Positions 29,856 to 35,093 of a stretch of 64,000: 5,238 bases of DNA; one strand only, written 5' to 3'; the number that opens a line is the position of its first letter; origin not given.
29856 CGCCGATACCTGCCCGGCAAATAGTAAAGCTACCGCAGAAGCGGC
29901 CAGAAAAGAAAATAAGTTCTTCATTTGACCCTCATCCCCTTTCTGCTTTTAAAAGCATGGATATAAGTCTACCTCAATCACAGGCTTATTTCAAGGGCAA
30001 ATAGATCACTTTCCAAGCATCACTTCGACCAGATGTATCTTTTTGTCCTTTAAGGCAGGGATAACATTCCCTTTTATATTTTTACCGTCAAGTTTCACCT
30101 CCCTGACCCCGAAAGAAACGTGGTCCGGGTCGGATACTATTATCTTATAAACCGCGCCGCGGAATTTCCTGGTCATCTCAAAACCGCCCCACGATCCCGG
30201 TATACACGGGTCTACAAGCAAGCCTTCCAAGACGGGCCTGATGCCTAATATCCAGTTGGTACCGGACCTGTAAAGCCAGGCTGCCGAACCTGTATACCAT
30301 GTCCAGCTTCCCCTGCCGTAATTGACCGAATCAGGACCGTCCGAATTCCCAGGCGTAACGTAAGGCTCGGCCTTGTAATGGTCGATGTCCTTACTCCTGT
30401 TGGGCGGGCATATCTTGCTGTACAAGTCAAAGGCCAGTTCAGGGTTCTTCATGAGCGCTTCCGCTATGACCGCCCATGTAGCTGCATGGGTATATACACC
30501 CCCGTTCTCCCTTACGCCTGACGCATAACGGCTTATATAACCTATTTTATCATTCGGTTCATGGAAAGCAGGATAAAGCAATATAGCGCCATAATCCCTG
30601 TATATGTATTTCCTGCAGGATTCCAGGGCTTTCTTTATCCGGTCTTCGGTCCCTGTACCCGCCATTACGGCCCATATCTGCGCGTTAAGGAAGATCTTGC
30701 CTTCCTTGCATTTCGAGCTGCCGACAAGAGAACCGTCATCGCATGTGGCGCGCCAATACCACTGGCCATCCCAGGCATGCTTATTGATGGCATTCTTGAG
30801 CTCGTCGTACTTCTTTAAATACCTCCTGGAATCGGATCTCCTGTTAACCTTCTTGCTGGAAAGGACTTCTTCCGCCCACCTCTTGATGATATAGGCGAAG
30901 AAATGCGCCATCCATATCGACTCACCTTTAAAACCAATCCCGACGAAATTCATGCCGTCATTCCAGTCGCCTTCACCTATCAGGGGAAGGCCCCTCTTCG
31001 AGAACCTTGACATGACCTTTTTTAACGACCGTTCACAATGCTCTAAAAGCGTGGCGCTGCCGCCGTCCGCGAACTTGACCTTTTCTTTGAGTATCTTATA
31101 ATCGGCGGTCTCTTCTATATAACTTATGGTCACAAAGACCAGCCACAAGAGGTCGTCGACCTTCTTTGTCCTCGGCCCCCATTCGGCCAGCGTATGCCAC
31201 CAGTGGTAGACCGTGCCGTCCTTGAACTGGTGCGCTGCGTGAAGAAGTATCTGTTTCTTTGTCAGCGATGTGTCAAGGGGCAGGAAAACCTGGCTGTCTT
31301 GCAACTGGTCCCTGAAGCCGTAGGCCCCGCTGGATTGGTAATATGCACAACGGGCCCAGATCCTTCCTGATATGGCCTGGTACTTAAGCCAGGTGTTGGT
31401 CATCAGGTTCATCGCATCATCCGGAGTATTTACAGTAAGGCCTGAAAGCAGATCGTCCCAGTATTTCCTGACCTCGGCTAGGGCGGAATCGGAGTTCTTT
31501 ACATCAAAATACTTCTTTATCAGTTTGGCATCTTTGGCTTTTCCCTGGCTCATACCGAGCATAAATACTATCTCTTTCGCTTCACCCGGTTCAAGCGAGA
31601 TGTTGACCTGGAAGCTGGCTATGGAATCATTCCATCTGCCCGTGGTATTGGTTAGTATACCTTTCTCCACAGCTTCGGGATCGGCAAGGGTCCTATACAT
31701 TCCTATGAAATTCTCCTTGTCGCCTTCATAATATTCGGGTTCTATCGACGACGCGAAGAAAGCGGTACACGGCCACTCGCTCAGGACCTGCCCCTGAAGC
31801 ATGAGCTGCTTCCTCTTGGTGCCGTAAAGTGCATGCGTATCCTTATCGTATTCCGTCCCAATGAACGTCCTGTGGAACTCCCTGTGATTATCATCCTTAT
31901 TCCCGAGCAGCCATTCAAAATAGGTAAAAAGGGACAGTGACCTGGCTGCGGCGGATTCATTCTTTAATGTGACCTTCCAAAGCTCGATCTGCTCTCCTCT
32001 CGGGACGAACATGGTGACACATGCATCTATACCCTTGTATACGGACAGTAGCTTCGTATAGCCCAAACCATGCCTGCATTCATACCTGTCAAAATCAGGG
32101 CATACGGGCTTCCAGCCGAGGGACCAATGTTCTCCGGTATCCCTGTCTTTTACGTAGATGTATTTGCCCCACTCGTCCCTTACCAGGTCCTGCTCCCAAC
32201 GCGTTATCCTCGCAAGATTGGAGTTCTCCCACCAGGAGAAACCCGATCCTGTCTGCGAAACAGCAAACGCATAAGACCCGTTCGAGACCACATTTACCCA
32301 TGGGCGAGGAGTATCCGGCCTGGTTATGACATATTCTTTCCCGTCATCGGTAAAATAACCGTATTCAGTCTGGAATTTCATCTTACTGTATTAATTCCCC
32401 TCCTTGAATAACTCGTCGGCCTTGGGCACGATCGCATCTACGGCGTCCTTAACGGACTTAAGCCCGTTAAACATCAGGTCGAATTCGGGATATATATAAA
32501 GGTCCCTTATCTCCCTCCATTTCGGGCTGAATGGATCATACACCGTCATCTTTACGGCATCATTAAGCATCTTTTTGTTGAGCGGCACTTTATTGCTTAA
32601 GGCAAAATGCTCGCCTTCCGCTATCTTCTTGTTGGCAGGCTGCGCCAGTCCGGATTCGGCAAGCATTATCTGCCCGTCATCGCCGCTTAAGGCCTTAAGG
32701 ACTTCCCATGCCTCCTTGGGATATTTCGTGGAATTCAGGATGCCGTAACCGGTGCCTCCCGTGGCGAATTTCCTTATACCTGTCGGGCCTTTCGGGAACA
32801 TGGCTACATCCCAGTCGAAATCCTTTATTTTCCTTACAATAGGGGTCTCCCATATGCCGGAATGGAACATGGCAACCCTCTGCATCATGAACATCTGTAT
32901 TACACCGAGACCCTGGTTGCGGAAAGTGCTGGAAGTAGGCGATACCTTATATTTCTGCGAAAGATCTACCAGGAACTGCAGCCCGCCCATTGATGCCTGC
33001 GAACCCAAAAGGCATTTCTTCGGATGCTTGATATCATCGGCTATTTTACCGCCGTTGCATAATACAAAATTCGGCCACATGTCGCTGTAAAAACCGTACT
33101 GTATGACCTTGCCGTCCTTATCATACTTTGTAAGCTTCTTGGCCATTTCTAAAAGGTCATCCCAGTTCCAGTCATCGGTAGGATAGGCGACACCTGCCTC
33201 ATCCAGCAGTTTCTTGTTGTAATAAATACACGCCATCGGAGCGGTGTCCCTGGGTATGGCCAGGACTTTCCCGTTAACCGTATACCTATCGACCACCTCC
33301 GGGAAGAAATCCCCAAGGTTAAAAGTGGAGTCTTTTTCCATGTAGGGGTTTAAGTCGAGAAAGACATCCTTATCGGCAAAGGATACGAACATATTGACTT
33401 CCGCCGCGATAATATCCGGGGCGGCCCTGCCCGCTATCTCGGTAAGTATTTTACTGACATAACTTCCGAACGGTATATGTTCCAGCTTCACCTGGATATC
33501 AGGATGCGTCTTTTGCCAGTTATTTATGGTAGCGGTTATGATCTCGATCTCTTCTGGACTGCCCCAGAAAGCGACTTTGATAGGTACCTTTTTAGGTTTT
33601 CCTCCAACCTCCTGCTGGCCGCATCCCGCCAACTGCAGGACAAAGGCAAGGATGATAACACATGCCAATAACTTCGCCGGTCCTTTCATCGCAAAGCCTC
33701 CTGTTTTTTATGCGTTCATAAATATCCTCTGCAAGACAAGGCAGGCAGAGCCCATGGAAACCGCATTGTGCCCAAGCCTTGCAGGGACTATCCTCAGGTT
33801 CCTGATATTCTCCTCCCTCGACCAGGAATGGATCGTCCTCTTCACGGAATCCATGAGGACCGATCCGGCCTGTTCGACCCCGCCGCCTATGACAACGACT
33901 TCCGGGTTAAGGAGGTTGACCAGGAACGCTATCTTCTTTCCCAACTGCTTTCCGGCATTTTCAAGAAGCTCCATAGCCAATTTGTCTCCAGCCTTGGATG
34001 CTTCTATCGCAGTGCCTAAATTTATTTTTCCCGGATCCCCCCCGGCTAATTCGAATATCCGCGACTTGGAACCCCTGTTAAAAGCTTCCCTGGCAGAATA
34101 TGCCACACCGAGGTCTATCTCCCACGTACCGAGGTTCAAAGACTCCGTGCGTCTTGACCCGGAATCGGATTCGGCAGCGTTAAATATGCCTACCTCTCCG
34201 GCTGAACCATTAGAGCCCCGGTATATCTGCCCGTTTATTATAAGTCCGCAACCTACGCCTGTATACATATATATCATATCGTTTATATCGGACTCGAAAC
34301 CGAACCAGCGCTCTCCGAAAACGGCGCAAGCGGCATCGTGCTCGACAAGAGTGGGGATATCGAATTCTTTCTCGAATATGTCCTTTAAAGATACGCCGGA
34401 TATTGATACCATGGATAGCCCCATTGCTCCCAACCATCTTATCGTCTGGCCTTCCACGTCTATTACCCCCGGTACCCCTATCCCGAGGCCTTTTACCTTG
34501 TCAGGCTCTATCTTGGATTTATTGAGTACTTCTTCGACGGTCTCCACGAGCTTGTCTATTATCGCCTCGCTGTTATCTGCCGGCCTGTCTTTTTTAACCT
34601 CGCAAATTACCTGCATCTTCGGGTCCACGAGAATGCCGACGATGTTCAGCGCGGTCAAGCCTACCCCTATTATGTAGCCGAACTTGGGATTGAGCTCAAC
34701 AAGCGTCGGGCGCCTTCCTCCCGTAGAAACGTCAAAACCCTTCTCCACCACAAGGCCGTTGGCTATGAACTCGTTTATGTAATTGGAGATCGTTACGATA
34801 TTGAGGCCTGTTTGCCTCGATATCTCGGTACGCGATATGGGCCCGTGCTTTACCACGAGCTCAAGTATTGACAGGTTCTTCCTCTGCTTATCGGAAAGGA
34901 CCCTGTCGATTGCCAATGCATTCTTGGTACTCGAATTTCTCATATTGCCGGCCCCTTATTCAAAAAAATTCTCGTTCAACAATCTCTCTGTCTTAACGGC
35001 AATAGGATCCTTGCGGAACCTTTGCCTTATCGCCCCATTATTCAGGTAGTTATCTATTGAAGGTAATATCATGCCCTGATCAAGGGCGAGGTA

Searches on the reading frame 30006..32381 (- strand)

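Call 41: search_protein_families(library=pfam, proteins=[window:30006-32381:-], max_evalue=0.00001)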
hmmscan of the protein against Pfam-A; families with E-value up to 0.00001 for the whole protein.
window:30006-32381:- (791 aa): 2 families
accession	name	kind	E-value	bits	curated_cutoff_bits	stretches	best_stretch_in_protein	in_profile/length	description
PF17167.11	Glyco_hydro_94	-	1.1e-122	410.2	27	1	307-713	1-420/420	Glycosyl hydrolase 94 superfamily, catalytic domain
PF06165.18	GH94_b-supersand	-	1.2e-84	284.1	23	1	25-276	1-251/251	Glycosyl hydrolase 94, supersandwich domain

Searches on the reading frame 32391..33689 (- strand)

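Call 41: search_protein_families(library=pfam, proteins=[window:32391-33689:-], max_evalue=0.00001)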
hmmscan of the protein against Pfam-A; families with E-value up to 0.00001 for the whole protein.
window:32391-33689:- (432 aa): 2 families
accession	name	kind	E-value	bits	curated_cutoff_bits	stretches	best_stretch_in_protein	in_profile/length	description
PF01547.30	SBP_bac_1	-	1.9e-34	120.5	26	1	50-340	9-306/307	Bacterial extracellular solute-binding protein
PF13416.11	SBP_bac_8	-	4e-32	112.6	27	1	55-362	3-271/279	Bacterial extracellular solute-binding protein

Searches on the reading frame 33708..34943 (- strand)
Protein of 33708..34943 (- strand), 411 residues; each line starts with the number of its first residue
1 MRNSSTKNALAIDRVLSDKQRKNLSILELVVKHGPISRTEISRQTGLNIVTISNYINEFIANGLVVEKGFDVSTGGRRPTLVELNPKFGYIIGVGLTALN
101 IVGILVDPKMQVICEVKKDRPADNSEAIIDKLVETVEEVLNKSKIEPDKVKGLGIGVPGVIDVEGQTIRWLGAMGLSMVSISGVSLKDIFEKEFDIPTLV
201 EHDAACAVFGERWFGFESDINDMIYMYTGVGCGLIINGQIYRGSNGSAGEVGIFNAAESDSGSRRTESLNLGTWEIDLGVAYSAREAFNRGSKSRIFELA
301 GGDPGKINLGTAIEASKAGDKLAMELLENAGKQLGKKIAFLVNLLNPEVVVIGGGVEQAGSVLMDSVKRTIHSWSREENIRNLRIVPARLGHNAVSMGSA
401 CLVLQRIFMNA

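Call 41: search_protein_families(library=pfam, proteins=[window:33708-34943:-], max_evalue=0.00001)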
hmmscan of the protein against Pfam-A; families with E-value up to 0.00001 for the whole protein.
window:33708-34943:- (411 aa): 2 families
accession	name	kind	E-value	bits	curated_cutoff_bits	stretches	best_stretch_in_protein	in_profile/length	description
PF00480.26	ROK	-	1.1e-40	140.5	22.9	1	92-405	2-293/294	ROK family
PF13412.12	HTH_24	-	9.3e-06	25.6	21.9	0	23-65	5-47/48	Winged helix-turn-helix DNA-binding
